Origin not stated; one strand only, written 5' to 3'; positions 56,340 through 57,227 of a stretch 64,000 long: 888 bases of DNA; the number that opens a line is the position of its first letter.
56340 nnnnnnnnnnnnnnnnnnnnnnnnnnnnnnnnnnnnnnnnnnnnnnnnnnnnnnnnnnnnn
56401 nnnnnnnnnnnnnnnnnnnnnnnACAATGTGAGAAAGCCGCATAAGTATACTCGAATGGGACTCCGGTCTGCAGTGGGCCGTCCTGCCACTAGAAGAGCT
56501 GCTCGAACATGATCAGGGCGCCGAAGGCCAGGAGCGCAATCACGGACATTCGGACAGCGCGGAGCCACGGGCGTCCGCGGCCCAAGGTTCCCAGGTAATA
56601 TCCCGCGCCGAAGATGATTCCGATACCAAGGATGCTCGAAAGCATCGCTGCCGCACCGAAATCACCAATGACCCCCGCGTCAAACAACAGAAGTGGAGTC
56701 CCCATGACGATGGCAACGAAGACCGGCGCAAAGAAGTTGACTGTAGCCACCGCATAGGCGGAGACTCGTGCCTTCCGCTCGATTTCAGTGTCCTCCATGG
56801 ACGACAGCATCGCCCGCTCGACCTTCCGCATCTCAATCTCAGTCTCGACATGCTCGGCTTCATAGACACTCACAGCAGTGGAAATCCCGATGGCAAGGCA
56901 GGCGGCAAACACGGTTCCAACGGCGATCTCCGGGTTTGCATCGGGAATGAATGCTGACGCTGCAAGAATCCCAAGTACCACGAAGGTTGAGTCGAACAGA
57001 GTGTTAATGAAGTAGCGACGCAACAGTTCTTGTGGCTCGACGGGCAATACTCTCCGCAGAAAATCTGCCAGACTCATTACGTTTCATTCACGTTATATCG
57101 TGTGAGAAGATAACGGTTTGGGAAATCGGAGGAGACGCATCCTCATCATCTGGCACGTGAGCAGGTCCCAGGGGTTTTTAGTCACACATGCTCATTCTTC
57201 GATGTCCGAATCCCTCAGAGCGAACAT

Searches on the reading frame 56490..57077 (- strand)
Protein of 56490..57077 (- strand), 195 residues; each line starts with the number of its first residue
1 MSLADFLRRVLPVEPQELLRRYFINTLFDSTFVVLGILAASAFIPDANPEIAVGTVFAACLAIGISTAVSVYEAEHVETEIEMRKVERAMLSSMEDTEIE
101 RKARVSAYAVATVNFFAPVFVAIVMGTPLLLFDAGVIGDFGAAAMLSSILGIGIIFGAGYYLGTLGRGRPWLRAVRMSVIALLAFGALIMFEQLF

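Call 19: search_protein_families(library=pfam, proteins=[window:56490-57077:-], max_evalue=0.01)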
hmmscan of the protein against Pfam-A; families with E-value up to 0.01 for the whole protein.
window:56490-57077:- (195 aa): 1 family
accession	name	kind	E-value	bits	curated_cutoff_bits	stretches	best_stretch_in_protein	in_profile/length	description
PF01988.24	VIT1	-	0.0054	17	28.1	0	81-187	107-208/214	VIT family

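Call 46: find_encoding_contigs(protein=window:56490-57077:-, flank=10000, max_places=10)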
Protein window:56490-57077:- (195 aa): 2 contigs read that carry it; 2 places shown.
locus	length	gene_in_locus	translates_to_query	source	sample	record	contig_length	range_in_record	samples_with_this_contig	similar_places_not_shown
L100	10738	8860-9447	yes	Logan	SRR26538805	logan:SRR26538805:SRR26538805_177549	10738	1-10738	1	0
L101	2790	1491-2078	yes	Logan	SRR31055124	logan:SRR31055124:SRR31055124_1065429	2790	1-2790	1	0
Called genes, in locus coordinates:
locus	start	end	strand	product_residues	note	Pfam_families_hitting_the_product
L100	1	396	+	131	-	?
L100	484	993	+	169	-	PF00571:CBS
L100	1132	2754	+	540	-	PF00144:Beta-lactamase, PF11954:DUF3471 (faint)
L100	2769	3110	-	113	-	PF06339:Ectoine_synth (weak), PF02311:AraC_binding, PF07883:Cupin_2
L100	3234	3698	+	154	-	PF12641:Flavodoxin_3, PF12724:Flavodoxin_5, PF00258:Flavodoxin_1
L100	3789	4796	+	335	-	PF00924:MS_channel_2nd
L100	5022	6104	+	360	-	PF00149:Metallophos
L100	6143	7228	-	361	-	PF13527:Acetyltransf_9, PF00583:Acetyltransf_1, PF13673:Acetyltransf_10, PF13508:Acetyltransf_7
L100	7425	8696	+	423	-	PF03209:PUCC (weak), PF12832:MFS_1_like (faint), PF07690:MFS_1, PF00083:Sugar_tr (weak), PF03092:BT1 (faint), PF05977:MFS_3, PF00083:Sugar_tr (weak), PF07690:MFS_1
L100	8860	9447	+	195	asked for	-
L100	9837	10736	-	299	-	?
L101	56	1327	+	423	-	PF03209:PUCC (weak), PF12832:MFS_1_like (faint), PF07690:MFS_1, PF00083:Sugar_tr (weak), PF05977:MFS_3 (weak), PF00083:Sugar_tr (weak), PF07690:MFS_1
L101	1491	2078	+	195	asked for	-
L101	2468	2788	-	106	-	?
